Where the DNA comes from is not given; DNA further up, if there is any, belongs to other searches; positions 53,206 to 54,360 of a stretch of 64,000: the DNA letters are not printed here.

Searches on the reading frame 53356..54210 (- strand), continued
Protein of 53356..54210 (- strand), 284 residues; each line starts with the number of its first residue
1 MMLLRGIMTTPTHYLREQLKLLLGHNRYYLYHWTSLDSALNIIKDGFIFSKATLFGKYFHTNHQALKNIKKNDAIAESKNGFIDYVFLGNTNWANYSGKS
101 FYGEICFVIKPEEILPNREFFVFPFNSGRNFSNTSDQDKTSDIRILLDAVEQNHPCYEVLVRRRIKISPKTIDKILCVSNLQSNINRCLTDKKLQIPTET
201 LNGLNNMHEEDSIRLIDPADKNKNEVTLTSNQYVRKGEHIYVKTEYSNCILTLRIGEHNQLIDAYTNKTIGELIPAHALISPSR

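Call 31: search_protein_families(library=padloc, proteins=[L002:5010-5993:+, L005:5006-5938:+, L006:5061-5789:+, L005:6885-7913:+, L002:7283-8650:+, L004:6968-7321:+], max_evalue=0.1)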
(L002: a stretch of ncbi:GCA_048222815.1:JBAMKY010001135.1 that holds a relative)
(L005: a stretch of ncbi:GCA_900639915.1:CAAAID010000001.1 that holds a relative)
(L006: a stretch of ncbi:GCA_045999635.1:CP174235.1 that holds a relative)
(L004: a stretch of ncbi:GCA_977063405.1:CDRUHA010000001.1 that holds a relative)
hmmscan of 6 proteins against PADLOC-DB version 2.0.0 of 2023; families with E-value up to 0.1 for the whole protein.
L002:5010-5993:+ (327 aa): 0 families

L005:5006-5938:+ (310 aa): 0 families

L006:5061-5789:+ (242 aa): 9 families
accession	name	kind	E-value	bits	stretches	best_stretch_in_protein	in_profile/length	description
PDLC05003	PDC-S35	-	4e-97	322.6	1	3-241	2-244/245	-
PDLC05006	PDC-S35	-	5.2e-62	207.3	1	9-233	3-227/231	-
PDLC05004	PDC-S35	-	2.5e-51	172.9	1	28-234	59-261/265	-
PDLC05005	PDC-S35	-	5.1e-51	171.9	1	40-233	71-258/264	-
PDLC05007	PDC-S35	-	1.7e-49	167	1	36-233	79-273/278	-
PDLC00732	Effector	-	8.8e-18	62.2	1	75-236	137-294/301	TIR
PDLC00731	Effector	-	1.4e-16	58.3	1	73-229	139-295/306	TIR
PDLC00729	Effector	-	5.2e-14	50.4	1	87-227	2-139/310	TIR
PDLC02371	PycTIR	-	1.8e-13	48.5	1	77-228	140-274/288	-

L005:6885-7913:+ (342 aa): 0 families

L002:7283-8650:+ (455 aa): 2 families
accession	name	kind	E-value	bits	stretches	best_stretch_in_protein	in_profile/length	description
PDLC00741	Effector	-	0.0048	13.4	1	78-126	86-133/489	Endonuclease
PDLC02005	SAVED3--SAVED_PDDEXK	-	0.036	10.6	1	78-126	81-128/483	-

L004:6968-7321:+ (117 aa): 0 families

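Call 32: search_protein_representatives(alignment_id=A1)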
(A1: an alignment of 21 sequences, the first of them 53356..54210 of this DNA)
Query: 21 sequences, 275 profile positions. Proteins with E-value up to 0.001 (for the whole library): 50; up to 1e-10: 38; up to 1e-30: 16. The best 50 are listed.
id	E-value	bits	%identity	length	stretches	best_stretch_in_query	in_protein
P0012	1.7e-121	421.2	-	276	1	2-270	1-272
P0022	2.1e-83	296.3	-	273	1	2-271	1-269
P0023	9.3e-78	277.8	-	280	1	1-272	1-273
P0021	3.3e-77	276.0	-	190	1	1-194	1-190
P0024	2.0e-51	191.4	-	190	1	2-192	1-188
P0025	7.2e-48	179.8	-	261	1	2-254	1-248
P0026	7.1e-46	173.2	-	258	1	3-266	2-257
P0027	5.2e-44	167.1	-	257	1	1-266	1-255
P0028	8.5e-41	156.6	-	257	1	22-270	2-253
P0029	4.4e-40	154.2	-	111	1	78-179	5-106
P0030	9.9e-35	136.7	-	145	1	1-143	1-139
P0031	4.4e-33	131.3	-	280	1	1-211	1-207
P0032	5.7e-33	130.9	-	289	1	1-199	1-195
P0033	8.9e-33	130.3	-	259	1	1-201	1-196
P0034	1.5e-32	129.5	-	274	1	1-268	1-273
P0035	2.7e-31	125.4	-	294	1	1-272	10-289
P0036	5.7e-29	117.8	-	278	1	1-200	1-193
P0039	2.7e-27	112.3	-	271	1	1-266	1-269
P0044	1.9e-23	99.7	-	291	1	1-253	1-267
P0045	3.4e-21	92.3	-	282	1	1-191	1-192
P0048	1.8e-19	86.6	-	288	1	3-201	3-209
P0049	3.0e-18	82.6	-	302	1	1-161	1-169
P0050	5.9e-17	78.4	-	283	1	1-223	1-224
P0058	1.7e-08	50.6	-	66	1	205-267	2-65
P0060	4.9e-08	49.1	-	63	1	206-266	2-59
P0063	9.6e-07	44.9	-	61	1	206-267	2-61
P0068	2.2e-04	37.1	-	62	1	206-266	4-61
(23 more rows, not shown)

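Call 35: search_protein_families(library=pfam, alignment_id=A2, max_evalue=1)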
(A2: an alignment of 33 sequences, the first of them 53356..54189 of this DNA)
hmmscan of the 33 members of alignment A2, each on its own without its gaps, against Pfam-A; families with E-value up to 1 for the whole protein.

A. member 1, window:53356-54189:- (277 aa): 2 families
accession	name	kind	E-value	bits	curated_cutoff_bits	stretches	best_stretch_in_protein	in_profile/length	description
PF19164.5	DUF5846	-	0.0078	16.7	27.7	1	19-65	2-44/117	Family of unknown function (DUF5846)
PF14487.12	DarT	-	0.033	14.4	22.5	1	24-178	1-178/201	ssDNA thymidine ADP-ribosyltransferase, DarT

B. families by the number of members that match (of 33 scanned): 11 families
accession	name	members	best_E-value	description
PF14487.12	DarT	10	4.5e-06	ssDNA thymidine ADP-ribosyltransferase, DarT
PF19164.5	DUF5846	5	0.0078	Family of unknown function (DUF5846)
PF01420.25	Methylase_S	1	0.047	Type I restriction modification DNA specificity domain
PF14536.11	DUF4441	1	0.061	Domain of unknown function (DUF4441)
PF08076.16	TetM_leader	1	0.11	Tetracycline resistance determinant leader peptide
PF24849.1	DUF7724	1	0.15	Domain of unknown function (DUF7724)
PF23018.2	Cypovirus_WIV_4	1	0.15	Cypovirus WIV domain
PF18198.7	AAA_lid_11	1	0.17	Dynein heavy chain AAA lid domain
PF23737.1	HTH_71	1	0.2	HTH 3-helical bundle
PF14488.12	DUF4434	1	0.21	Domain of unknown function (DUF4434)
PF25086.1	DUF7803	1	0.22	Domain of unknown function (DUF7803)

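Call 36: search_solved_structures(query=A2, max_evalue=10, show_alignments=3)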
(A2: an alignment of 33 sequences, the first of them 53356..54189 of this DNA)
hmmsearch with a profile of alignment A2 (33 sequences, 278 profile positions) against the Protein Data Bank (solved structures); distinct sequences matched with E-value up to 10: 4.
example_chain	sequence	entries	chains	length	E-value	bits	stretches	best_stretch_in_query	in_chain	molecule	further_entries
3ceb_A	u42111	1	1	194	0.0096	18.6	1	127-171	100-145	D-aminoacid aminotransferase-like PLP-dependent enzyme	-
8baq_A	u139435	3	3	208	0.044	16.4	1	11-39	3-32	DarT ssDNA thymidine ADP-ribosyltransferase family protein | E. coli C7 DarT1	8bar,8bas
8ro0_K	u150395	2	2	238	2.2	10.9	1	130-259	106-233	Pre-mRNA-splicing factor SPF27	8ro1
5app_A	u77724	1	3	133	3.8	10.1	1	157-261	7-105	General control protein GCN4,GENERAL CONTROL PROTEIN GCN4, OUTER MEMBRANE PROTEIN 100,Gene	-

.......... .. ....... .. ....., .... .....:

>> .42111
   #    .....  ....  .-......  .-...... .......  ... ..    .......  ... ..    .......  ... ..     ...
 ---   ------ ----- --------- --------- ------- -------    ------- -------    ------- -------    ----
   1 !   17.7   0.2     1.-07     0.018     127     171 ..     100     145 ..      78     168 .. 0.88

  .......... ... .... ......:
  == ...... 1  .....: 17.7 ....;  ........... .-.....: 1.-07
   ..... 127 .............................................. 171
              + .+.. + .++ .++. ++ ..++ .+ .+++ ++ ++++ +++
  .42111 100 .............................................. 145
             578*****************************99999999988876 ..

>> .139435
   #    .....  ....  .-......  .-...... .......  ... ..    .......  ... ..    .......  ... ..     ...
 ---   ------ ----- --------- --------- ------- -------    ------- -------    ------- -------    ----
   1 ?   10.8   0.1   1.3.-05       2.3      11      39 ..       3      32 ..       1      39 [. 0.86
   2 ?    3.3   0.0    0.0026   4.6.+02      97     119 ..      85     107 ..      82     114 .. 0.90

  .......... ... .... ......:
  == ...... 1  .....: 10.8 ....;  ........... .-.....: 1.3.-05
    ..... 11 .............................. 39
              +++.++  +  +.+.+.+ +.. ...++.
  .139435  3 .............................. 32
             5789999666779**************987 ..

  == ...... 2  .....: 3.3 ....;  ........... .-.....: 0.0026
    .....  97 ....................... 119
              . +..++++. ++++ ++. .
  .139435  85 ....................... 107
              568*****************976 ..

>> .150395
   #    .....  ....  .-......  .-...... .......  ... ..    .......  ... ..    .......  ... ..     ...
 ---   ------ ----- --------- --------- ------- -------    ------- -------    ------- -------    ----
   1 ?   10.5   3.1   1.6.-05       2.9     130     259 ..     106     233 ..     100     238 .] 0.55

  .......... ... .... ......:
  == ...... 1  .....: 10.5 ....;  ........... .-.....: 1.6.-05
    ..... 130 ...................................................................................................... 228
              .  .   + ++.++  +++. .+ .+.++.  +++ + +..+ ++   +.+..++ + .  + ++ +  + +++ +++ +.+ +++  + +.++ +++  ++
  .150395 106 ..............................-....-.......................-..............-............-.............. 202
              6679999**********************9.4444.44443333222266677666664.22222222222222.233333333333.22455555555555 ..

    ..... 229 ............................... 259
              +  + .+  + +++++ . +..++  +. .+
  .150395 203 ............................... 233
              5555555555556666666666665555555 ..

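Call 37: find_homologous_proteins(query=A2, max_evalue=0.1)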
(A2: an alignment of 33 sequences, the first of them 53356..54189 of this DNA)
Query A2 (33 sequences) (277 aa, profile of the alignment): 23 proteins with E <= 0.1 among 2506 candidates.
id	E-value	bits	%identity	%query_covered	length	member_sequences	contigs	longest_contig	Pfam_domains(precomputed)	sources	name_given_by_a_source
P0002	5.9e-94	333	62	99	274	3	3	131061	-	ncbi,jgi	-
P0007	1.2e-93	332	56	100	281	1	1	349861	-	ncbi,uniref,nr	ncbi:hypothetical protein [Legionella nagasakiensis]|uniref:hypothetical protein n=1 Tax=Legionella 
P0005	1.4e-92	328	58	96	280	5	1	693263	-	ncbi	-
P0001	2.0e-92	328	100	100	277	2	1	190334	-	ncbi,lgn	-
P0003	1.3e-91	325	61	99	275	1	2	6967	-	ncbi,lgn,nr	ncbi:MAG TPA: hypothetical protein VLG50_04350 [Candidatus Saccharimonadales bacterium]|nr:hypotheti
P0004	1.7e-90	321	61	99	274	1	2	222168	-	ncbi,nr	ncbi:MAG: hypothetical protein KIT56_09200 [Gammaproteobacteria bacterium]|nr:hypothetical protein [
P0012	4.5e-89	317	46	98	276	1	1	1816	-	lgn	-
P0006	5.5e-89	316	57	97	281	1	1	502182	-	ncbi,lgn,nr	ncbi:TPA: hypothetical protein U0Z67_000832 [Legionella pneumophila]|nr:hypothetical protein [Legion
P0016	1.0e-87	312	46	95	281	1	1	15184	-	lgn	-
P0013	3.8e-87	310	47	95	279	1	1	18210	-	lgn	-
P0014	3.8e-85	304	47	95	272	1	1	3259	-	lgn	-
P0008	5.3e-85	303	53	99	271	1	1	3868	-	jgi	jgi:hypothetical protein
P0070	3.0e-84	301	46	95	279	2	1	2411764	-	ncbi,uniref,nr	ncbi:hypothetical protein AQUSIP_17200 [Aquicella siphonis]|uniref:Uncharacterized protein n=1 Tax=A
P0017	3.4e-80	288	45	92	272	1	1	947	-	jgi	jgi:hypothetical protein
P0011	6.8e-80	287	55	86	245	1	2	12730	-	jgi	jgi:hypothetical protein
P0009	7.6e-77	277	55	91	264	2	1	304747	-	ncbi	ncbi:hypothetical protein SDB42_06240 [Legionella pneumophila serogroup 1]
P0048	2.3e-65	239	28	78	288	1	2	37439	-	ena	-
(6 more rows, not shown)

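Call 38: find_encoding_contigs(protein=P0006, flank=6000, max_places=1)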
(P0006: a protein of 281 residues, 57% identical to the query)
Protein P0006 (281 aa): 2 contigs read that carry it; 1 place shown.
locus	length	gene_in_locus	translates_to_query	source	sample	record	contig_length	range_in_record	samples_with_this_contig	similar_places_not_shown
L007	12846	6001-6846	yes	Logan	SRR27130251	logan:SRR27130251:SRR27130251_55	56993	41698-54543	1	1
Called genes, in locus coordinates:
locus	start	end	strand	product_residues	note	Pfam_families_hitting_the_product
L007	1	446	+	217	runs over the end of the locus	-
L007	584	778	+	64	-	-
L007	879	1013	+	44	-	-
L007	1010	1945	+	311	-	PF13481:AAA_25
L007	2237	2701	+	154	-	-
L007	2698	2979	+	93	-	-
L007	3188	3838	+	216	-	-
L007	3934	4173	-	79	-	-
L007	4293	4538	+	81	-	PF13560:HTH_31, PF12844:HTH_19, PF01381:HTH_3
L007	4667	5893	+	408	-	-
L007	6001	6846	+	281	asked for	-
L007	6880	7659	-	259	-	PF18928:DUF5677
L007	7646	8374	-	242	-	-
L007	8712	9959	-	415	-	PF07690:MFS_1, PF13000:Acatn, PF07690:MFS_1 (weak)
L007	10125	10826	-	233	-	PF01346:FKBP_N, PF00254:FKBP_C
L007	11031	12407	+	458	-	PF03315:SDH_beta, PF03313:SDH_alpha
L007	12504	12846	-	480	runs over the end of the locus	PF03062:MBOAT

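Call 39: find_encoding_contigs(protein=P0009, flank=6000, max_places=1)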
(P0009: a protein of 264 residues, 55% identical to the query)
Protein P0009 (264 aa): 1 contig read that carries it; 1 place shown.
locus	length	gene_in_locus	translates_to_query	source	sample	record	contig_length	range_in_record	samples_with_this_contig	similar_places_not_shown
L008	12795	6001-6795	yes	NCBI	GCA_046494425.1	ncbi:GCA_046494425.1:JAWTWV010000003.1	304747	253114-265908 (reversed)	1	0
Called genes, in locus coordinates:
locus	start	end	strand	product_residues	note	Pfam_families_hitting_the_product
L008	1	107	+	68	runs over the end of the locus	-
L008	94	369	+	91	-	PF06412:TraD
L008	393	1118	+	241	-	-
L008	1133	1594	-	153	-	PF00383:dCMP_cyt_deam_1, PF14437:MafB19-deam, PF14439:Bd3614-deam (weak)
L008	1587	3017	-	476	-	PF02592:Vut_1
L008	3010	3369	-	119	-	-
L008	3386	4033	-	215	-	PF13560:HTH_31 (weak), PF13744:HTH_37 (faint), PF01381:HTH_3, PF12844:HTH_19, PF13443:HTH_26, PF00717:Peptidase_S24 (weak)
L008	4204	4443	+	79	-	-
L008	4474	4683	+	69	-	PF06806:DUF1233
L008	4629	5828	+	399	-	PF12167:Arm-DNA-bind_2, PF14659:Phage_int_SAM_3, PF00589:Phage_integrase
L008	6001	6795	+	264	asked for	-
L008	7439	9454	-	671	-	PF19310:TOP_N, PF01432:Peptidase_M3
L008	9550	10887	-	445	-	-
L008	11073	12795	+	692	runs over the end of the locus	PF13292:DXP_synthase_N (weak), PF00456:Transketolase_N, PF02779:Transket_pyr, PF22613:Transketolase_C_1, PF02780:Transketolase_C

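Call 40: find_encoding_contigs(protein=P0070, flank=6000, max_places=1)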
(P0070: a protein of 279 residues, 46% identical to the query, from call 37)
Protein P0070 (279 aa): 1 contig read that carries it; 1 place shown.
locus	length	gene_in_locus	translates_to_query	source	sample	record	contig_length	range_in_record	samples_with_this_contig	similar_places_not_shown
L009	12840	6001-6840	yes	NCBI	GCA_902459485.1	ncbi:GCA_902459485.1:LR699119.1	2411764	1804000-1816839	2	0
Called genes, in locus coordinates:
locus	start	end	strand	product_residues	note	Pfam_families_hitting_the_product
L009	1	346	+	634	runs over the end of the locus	PF13522:GATase_6, PF13537:GATase_7, PF00733:Asn_synthase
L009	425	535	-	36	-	-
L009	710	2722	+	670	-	PF00027:cNMP_binding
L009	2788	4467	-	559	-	PF22785:Tc-R-P, PF00782:DSPc, PF22784:PTP-SAK (weak)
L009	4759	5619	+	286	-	-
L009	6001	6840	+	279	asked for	-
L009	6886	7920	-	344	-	PF11185:DUF2971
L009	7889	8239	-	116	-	-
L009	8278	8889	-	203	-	-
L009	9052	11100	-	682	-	-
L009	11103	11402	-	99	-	PF01807:Zn_ribbon_DnaG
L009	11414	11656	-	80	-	PF05930:Phage_AlpA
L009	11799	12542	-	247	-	-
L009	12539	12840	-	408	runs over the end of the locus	-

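Call 41: find_encoding_contigs(protein=P0048, flank=6000, max_places=1)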
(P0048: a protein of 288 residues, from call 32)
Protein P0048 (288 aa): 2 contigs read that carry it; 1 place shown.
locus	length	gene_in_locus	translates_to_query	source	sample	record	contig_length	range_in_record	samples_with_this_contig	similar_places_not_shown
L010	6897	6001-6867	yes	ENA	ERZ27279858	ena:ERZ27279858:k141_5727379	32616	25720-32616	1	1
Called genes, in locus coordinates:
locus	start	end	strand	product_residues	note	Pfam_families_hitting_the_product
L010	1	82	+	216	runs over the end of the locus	-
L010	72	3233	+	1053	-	PF00873:ACR_tran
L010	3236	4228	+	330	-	PF02517:Rce1-like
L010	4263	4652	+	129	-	PF00072:Response_reg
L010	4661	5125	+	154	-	-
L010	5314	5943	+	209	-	PF00239:Resolvase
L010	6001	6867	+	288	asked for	-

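Call 47: find_related_loci(query=A1, collection=genome_contigs, flank=6000)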
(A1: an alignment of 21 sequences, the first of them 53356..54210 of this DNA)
Query A1 (284 aa) in genome_contigs; peptide patterns used: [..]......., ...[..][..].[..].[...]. (x = any residue, [..] = any of these).
37 stretches matched a pattern; 5 encode a relative of the query (tblastn E <= 1e-3); 5 distinct loci.
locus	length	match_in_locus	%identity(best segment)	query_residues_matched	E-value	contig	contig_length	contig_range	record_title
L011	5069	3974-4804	61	4-281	2e-113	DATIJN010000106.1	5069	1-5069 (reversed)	MAG TPA_asm: Candidatus Saccharimonadales bacterium isolate SMAG_U15692 k141_437964, whole genome shotgun sequence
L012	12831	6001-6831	56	7-284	6e-106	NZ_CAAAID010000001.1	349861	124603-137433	Legionella nagasakiensis strain JCM 15315, whole genome shotgun sequence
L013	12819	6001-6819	61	8-281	6e-103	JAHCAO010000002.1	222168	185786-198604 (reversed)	MAG: Gammaproteobacteria bacterium isolate ACE_PRO69 PRO69_2, whole genome shotgun sequence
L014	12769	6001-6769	42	8-274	5e-43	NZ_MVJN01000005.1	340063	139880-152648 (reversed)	Legionella quinlivanii strain ID143958 Contig_5, whole genome shotgun sequence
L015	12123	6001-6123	66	60-100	3e-13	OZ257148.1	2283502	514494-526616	MAG: Gammaproteobacteria bacterium isolate 445dba32-a52f-45ce-9705-2cdbc1c77c23 genome assembly, chromosome: 2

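Call 51: search_protein_families(library=pfam, proteins=[P0031, P0032, P0034, P0035, P0036, P0039, P0044, P0045, P0049, P0050], max_evalue=1)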
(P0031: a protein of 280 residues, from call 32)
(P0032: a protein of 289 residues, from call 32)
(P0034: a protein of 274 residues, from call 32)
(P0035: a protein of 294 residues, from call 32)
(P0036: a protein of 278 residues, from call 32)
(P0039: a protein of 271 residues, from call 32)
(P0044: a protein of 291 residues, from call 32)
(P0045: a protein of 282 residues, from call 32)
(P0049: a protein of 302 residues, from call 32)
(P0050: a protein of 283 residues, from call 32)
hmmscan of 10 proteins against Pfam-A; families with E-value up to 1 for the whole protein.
P0031 (280 aa): 1 family
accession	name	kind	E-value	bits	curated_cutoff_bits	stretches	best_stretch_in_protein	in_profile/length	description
PF14487.12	DarT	-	0.00018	21.8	22.5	1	145-185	151-192/201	ssDNA thymidine ADP-ribosyltransferase, DarT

P0032 (289 aa): 1 family
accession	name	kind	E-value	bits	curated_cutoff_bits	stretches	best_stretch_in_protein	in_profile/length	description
PF14487.12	DarT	-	4.5e-06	27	22.5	2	143-191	147-197/201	ssDNA thymidine ADP-ribosyltransferase, DarT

P0034 (274 aa): 0 families

P0035 (294 aa): 1 family
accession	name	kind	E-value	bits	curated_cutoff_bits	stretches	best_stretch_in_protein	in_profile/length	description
PF14487.12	DarT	-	0.028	14.6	22.5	1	162-207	147-195/201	ssDNA thymidine ADP-ribosyltransferase, DarT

P0036 (278 aa): 1 family
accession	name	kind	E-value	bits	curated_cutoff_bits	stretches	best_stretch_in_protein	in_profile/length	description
PF14487.12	DarT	-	0.031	14.4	22.5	0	25-46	1-22/201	ssDNA thymidine ADP-ribosyltransferase, DarT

P0039 (271 aa): 0 families

P0044 (291 aa): 2 families
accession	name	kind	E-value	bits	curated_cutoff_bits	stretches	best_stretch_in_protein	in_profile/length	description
PF14487.12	DarT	-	0.0017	18.5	22.5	1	27-173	1-170/201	ssDNA thymidine ADP-ribosyltransferase, DarT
PF23737.1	HTH_71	-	0.2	12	27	1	23-39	12-28/50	HTH 3-helical bundle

P0045 (282 aa): 0 families

P0049 (302 aa): 1 family
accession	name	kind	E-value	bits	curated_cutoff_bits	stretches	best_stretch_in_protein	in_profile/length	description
PF14488.12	DUF4434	-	0.21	11.5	30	1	139-207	92-162/283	Domain of unknown function (DUF4434)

P0050 (283 aa): 0 families
